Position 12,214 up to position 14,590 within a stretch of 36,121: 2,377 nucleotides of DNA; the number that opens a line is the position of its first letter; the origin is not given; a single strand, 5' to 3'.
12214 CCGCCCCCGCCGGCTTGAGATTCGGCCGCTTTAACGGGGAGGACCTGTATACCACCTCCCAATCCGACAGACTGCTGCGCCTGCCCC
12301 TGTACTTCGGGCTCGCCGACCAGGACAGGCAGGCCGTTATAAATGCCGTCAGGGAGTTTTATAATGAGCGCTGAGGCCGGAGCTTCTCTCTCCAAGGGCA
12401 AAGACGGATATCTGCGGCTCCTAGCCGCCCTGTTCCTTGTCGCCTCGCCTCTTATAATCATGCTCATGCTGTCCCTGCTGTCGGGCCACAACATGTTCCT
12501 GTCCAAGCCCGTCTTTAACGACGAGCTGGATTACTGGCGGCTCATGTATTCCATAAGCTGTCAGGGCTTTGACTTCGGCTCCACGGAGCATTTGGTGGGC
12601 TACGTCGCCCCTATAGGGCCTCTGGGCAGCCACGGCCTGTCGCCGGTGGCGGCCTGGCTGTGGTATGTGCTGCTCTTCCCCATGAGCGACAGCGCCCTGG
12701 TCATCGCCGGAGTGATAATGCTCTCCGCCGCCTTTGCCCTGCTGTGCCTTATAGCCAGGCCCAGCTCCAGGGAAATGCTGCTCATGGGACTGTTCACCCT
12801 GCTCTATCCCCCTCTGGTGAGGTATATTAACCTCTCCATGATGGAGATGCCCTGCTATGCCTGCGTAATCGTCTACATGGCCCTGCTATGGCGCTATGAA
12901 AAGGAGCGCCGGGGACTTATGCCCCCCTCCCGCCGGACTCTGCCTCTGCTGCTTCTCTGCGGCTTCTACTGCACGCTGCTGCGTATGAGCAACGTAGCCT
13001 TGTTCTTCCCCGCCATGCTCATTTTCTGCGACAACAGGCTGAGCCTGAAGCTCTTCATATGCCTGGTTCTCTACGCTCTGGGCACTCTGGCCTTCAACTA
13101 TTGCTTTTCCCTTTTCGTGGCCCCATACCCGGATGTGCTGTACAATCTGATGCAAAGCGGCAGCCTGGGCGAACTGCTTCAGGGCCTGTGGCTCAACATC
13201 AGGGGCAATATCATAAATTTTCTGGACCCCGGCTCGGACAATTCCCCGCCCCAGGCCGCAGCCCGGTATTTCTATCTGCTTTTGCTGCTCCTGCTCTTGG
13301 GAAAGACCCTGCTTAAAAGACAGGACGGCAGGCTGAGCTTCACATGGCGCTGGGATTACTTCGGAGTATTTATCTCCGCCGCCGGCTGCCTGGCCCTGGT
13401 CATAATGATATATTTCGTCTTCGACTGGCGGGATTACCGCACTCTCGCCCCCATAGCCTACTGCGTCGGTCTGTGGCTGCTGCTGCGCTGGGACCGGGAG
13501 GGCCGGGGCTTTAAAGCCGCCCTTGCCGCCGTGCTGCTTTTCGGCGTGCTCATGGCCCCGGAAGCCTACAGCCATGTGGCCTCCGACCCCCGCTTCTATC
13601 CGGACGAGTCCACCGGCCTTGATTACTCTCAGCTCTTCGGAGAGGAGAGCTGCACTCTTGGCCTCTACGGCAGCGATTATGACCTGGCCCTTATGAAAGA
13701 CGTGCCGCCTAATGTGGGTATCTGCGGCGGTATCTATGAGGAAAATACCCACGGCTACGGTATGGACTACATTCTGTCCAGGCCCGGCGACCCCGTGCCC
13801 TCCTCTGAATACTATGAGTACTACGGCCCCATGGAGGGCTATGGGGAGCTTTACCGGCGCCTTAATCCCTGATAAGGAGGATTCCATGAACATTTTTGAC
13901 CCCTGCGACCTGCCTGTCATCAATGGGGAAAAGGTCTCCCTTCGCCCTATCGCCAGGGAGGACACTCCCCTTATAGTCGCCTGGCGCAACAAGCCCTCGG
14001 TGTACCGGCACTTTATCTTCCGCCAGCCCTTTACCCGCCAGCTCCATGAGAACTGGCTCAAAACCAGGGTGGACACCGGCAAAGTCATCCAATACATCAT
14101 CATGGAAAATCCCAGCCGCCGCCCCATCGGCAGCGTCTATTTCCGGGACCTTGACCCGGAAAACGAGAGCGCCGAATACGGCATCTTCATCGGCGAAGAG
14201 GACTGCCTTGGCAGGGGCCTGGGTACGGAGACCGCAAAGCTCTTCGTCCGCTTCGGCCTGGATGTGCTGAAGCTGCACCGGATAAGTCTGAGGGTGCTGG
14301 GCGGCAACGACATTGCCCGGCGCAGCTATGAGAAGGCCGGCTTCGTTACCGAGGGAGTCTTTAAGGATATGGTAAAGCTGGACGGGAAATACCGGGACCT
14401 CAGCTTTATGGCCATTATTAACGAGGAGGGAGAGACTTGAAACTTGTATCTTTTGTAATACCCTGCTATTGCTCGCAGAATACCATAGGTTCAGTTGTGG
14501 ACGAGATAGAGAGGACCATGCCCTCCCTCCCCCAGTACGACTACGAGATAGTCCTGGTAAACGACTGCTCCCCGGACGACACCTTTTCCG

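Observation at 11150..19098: Nine-gene operon encoding an Arn/Gtr-style lipid-linked 4-amino-6-deoxyhexose decoration pathway with non-canonical extras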

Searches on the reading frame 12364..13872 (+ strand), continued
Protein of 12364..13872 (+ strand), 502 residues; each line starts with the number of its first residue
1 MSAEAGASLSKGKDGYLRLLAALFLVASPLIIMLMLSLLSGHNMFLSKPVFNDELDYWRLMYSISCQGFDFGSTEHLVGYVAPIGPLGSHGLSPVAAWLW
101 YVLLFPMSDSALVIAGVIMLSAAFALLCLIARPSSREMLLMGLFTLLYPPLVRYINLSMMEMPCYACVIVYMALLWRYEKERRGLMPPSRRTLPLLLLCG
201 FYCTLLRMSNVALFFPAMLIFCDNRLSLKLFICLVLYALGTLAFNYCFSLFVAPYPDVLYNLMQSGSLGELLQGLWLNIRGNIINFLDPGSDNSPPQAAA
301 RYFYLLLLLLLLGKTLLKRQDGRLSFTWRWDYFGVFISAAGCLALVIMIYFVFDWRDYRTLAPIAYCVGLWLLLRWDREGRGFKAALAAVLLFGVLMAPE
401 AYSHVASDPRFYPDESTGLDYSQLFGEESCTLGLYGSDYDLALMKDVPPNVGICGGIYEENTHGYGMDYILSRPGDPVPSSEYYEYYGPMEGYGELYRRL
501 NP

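Call 32: search_protein_families(library=pfam, proteins=[L015:4352-5815:+, L015:6105-7250:+, L015:9703-10626:+, L015:10727-11872:+, L015:11970-13025:+, L015:13081-16578:+, L017:264-1391:+, L004:842-2395:+, L005:18-1214:-, L005:1223-2485:-], max_evalue=0.001)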
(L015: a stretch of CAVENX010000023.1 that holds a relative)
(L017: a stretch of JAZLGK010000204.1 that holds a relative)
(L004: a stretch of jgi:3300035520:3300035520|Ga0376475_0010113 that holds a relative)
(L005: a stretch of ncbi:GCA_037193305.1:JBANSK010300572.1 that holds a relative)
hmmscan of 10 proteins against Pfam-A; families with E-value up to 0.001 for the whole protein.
L015:4352-5815:+ (487 aa): 3 families
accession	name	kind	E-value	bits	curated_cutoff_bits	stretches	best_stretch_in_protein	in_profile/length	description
PF06808.19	DctM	-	1.5e-100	337.4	23.8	1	67-482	2-413/413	Tripartite ATP-independent periplasmic transporter, DctM component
PF03606.21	DcuC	-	2.2e-06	26.9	23.1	1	110-422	71-401/461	C4-dicarboxylate anaerobic carrier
PF03553.21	Na_H_antiporter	-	0.00012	21.9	23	1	291-420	108-240/303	Na+/H+ antiporter family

L015:6105-7250:+ (381 aa): 1 family
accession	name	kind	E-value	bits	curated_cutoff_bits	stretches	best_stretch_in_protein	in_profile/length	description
PF03480.18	DctP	-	2.8e-63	214.4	23.4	1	47-300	16-265/286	Bacterial extracellular solute-binding protein, family 7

L015:9703-10626:+ (307 aa): 3 families
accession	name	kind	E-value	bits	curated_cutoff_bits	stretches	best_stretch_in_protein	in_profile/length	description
PF00535.33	Glycos_transf_2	-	1.5e-31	110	23.3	1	5-164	1-166/168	Glycosyl transferase family 2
PF10111.15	Glyco_tranf_2_2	-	2.6e-10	40.7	27.3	1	5-106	1-104/276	Glycosyltransferase like family 2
PF13641.12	Glyco_tranf_2_3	-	2.6e-07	31.3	27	1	3-127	2-131/230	Glycosyltransferase like family 2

L015:10727-11872:+ (381 aa): 0 families

L015:11970-13025:+ (351 aa): 1 family
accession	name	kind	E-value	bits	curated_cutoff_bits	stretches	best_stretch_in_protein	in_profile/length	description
PF01757.29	Acyl_transf_3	-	8.5e-23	81.4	31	1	9-307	2-301/326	Acyltransferase domain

L015:13081-16578:+ (1165 aa): 8 families
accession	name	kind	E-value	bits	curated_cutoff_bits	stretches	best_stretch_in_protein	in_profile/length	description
PF03461.20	TRCF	-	6.4e-25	87.8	25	1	1029-1115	2-88/95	TRCF domain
PF00270.35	DEAD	-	1.2e-24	87.3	26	1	630-791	2-165/167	DEAD/DEAH box helicase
PF02559.22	CarD_TRCF_RID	-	1.8e-21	76.4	23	1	503-558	1-56/57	CarD-like/TRCF RID domain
PF00271.37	Helicase_C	-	1.3e-20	74.1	23.5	1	828-933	9-109/110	Helicase conserved C-terminal domain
PF17757.6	UvrB_inter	-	2.7e-19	69.5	22.9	1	142-226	4-89/91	UvrB interaction domain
PF04851.21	ResIII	-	1.6e-05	25.3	22.5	1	633-785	9-162/164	Type III restriction enzyme, res subunit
PF21132.2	MFD_D3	-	0.00024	21.4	21.8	0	408-476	6-73/73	MFD, D3 domain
PF22590.2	Cas3-like_C_2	-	0.00098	19.8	27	0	836-934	2-105/106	CRISPR-associated nuclease/helicase Cas3, C-terminal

L017:264-1391:+ (376 aa): 5 families
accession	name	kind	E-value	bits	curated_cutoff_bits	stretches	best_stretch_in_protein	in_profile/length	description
PF01041.23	DegT_DnrJ_EryC1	-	1.3e-86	291.5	19.8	1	13-369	7-358/360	DegT/DnrJ/EryC1/StrS aminotransferase family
PF00155.27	Aminotran_1_2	-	1.8e-13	50.9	19.7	1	6-154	18-187/361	Aminotransferase class I and II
PF00266.25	Aminotran_5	-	3.7e-07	29.9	21.5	1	49-159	64-182/371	Aminotransferase class-V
PF01212.27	Beta_elim_lyase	-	3.9e-06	26.8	27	1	21-207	22-224/288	Beta-eliminating lyase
PF01053.26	Cys_Met_Meta_PP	-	4.5e-06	25.9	27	1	45-166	66-185/381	Cys/Met metabolism PLP-dependent enzyme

L004:842-2395:+ (517 aa): 0 families

L005:18-1214:- (398 aa): 0 families

L005:1223-2485:- (420 aa): 0 families

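Call 48: search_protein_representatives(alignment_id=A1)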
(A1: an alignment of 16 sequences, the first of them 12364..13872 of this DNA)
Query: 16 sequences, 491 profile positions. Proteins with E-value up to 0.001 (for the whole library): 1131; up to 1e-10: 656; up to 1e-30: 104. The best 150 are listed.
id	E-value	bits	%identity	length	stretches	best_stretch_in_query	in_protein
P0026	1.6e-254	861.4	-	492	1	2-490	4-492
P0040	1.2e-183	627.7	-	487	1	9-488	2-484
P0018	9.5e-170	581.8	-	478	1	117-490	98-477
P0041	3.2e-167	573.5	-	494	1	18-490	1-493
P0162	4.1e-118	411.5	-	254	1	4-247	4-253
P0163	2.3e-97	343.1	-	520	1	6-468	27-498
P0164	3.4e-97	342.6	-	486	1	19-490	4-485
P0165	2.3e-94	333.2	-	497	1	15-475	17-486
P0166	3.9e-94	332.4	-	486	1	20-490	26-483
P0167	2.9e-93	329.6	-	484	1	8-488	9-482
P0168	8.7e-93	328.0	-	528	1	14-488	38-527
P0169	1.2e-92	327.6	-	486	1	10-415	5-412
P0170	1.1e-89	317.8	-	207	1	5-181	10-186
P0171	2.9e-88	313.1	-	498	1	8-487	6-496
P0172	4.5e-88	312.5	-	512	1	3-487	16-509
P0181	1.5e-77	277.8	-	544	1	15-462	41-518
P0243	1.6e-34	135.8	-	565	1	13-462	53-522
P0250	2.8e-32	128.4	-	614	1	20-444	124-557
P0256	1.4e-31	126.1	-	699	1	13-394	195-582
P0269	8.5e-30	120.2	-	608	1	21-396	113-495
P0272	1.4e-29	119.5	-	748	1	26-462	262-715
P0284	2.1e-28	115.6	-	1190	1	20-472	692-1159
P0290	4.3e-28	114.6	-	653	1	12-380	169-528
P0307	8.1e-27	110.4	-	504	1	9-407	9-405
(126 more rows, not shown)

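Call 49: search_protein_families(library=pfam, proteins=[P0163, P0181, P0250, P0256, P0272, P0284, P0290, P0269, P0243, P0307], max_evalue=0.01)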
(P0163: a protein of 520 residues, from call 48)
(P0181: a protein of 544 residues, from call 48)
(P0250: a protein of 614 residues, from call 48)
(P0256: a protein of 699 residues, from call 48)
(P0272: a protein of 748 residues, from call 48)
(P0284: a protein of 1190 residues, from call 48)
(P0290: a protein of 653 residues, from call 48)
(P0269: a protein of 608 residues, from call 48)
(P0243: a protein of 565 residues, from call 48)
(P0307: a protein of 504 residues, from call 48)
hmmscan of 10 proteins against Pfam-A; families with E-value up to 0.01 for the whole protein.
P0163 (520 aa): 0 families

P0181 (544 aa): 0 families

P0250 (614 aa): 0 families

P0256 (699 aa): 1 family
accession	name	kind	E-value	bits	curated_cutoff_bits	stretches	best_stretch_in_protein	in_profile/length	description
PF17838.7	PH_16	-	0.0048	17.2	22.8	0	83-140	26-82/128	PH domain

P0272 (748 aa): 0 families

P0284 (1190 aa): 0 families

P0290 (653 aa): 0 families

P0269 (608 aa): 0 families

P0243 (565 aa): 0 families

P0307 (504 aa): 1 family
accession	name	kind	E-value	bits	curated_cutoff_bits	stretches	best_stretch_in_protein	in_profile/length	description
PF07613.16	DUF1576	-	0.0039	17.2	25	0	93-168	57-132/178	Protein of unknown function (DUF1576)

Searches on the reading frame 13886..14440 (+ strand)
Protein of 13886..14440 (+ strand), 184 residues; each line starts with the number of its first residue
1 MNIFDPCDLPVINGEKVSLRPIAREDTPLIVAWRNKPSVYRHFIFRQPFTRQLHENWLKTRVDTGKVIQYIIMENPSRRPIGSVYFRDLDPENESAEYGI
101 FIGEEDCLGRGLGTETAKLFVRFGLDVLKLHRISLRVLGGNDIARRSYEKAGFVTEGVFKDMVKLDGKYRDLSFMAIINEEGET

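Call 3: search_protein_families(library=pfam, proteins=[window:13886-14440:+], max_evalue=0.01)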
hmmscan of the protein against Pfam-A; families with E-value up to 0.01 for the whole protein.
window:13886-14440:+ (184 aa): 4 families
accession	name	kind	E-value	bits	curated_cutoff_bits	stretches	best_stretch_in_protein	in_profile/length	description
PF13302.13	Acetyltransf_3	-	7.4e-21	75.7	25.4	1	17-154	2-138/138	Acetyltransferase (GNAT) domain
PF13523.12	Acetyltransf_8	-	1.4e-06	28.4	27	1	24-159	3-143/145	Acetyltransferase (GNAT) domain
PF00583.31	Acetyltransf_1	-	4.3e-06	27.4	20.7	1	66-153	33-116/116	Acetyltransferase (GNAT) family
PF13420.13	Acetyltransf_4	-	2e-05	25.1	24.3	1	20-171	2-152/155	Acetyltransferase (GNAT) domain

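Call 4: search_protein_families(library=ncbifam, proteins=[window:13886-14440:+], max_evalue=0.01)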
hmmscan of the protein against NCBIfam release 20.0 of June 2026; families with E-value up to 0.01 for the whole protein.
window:13886-14440:+ (184 aa): 15 families
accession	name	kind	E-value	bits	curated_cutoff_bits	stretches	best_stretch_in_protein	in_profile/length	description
TIGR03585.1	PseH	equivalog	2.8e-19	69.7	93.1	1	18-175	2-155/156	UDP-4-amino-4,6-dideoxy-N-acetyl-beta-L-altrosamine N-acetyltransferase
NF011709.0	PRK15130.1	equivalog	1.8e-14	54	218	1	15-179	5-166/186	spermidine N1-acetyltransferase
NF000225.3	AAC_6p_Strep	exception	9.4e-10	38.6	250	1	79-181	50-154/156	aminoglycoside 6'-N-acetyltransferase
NF040503.1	resist_ArsN1a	equivalog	5.9e-08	32.6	170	1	95-175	77-155/159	arsinothricin resistance N-acetyltransferase ArsN1 family A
NF007539.0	PRK10151.1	equivalog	2e-06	27.6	184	1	70-178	70-175/179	50S ribosomal protein L7/L12-serine acetyltransferase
TIGR04431.1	N6_acetyl_AAC6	equivalog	7.4e-06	25.7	260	1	15-159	6-160/184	AacA4 family aminoglycoside N(6')-acetyltransferase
NF012165.0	AAC_6p_set_A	equivalog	9.6e-06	25.4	280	1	17-159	1-153/177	aminoglycoside 6'-N-acetyltransferase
NF000431.1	AAC_6p_Ian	exception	3.1e-05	23.6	400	1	15-173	6-171/190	aminoglycoside N-acetyltransferase AAC(6')-Ian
NF008072.0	PRK10809.1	equivalog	3.3e-05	23.7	190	1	99-181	108-189/194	ribosomal protein S5-alanine N-acetyltransferase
NF007527.0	PRK10140.1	equivalog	7.4e-05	22.7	236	1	94-178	78-161/162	N-acetyltransferase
NF000135.2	AAC_6p_IIc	exception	0.00011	22.1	415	1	15-157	6-158/193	aminoglycoside N-acetyltransferase AAC(6')-IIc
NF033693.0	AAC_6p_Ie_fam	exception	0.00012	22.3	340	1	12-171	3-171/179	AAC(6')-Ie family aminoglycoside N-acetyltransferase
NF033151.0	AAC_6p_A10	exception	0.00015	21.8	400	1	98-175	97-174/178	AAC(6')-I family aminoglycoside 6'-N-acetyltransferase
NF033074.0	AAC_6p_Ib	exception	0.005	16.5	400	0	101-158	102-159/184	AAC(6')-Ib family aminoglycoside 6'-N-acetyltransferase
NF000118.3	AAC_6p_A31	exception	0.0073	16.2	385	0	26-156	5-145/172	aminoglycoside N-acetyltransferase AAC(6')-31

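Call 21: search_solved_structures(query=window:13886-14440:+, max_evalue=0.001)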
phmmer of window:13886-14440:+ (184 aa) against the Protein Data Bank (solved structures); distinct sequences matched with E-value up to 0.001: 35.
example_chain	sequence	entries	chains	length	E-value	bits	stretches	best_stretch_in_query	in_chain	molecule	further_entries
6erd_A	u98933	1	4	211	2.6e-14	56.7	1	17-179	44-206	Aminoglycoside N6'-acetyltransferase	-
8q6u_A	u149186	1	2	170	7e-14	55.3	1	19-179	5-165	Aminoglycoside N6'-acetyltransferase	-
5wif_A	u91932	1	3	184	1.8e-12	50.7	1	16-178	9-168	Spermidine N1-acetyltransferase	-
3tth_A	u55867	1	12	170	1.8e-12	50.7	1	13-178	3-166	Spermidine N1-acetyltransferase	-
6d72_A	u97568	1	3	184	1.8e-12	50.7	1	16-178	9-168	Spermidine N1-acetyltransferase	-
3eo4_A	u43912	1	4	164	2.9e-12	50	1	14-154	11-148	Uncharacterized protein MJ1062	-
6cy6_A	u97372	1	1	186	4e-12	49.5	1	15-178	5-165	Spermidine N(1)-acetyltransferase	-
4r9m_A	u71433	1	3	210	4.1e-12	49.5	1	14-178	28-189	Spermidine N(1)-acetyltransferase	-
3wr7_A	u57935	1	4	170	5.9e-12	49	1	16-178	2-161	Spermidine N1-acetyltransferase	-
6dau_A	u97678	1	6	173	1.2e-10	44.7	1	16-179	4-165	Spermidine N1-acetyltransferase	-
7kx2_A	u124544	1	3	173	2.5e-10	43.7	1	16-179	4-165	Spermidine N(1)-acetyltransferase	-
6vfm_A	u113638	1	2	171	2.6e-10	43.6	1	16-177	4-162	Spermidine N1-acetyltransferase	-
4jjx_A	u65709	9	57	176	2.9e-10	43.5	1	16-179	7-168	Spermidine n1-acetyltransferase | Spermidine N(1)-acetyltransferase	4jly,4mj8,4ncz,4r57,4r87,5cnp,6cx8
4ygo_A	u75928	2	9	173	3.5e-10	43.2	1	16-179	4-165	Spermidine n1-acetyltransferase | Spermidine N(1)-acetyltransferase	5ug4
4mhd_A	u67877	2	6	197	3.8e-10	43.1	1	16-179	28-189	Spermidine n1-acetyltransferase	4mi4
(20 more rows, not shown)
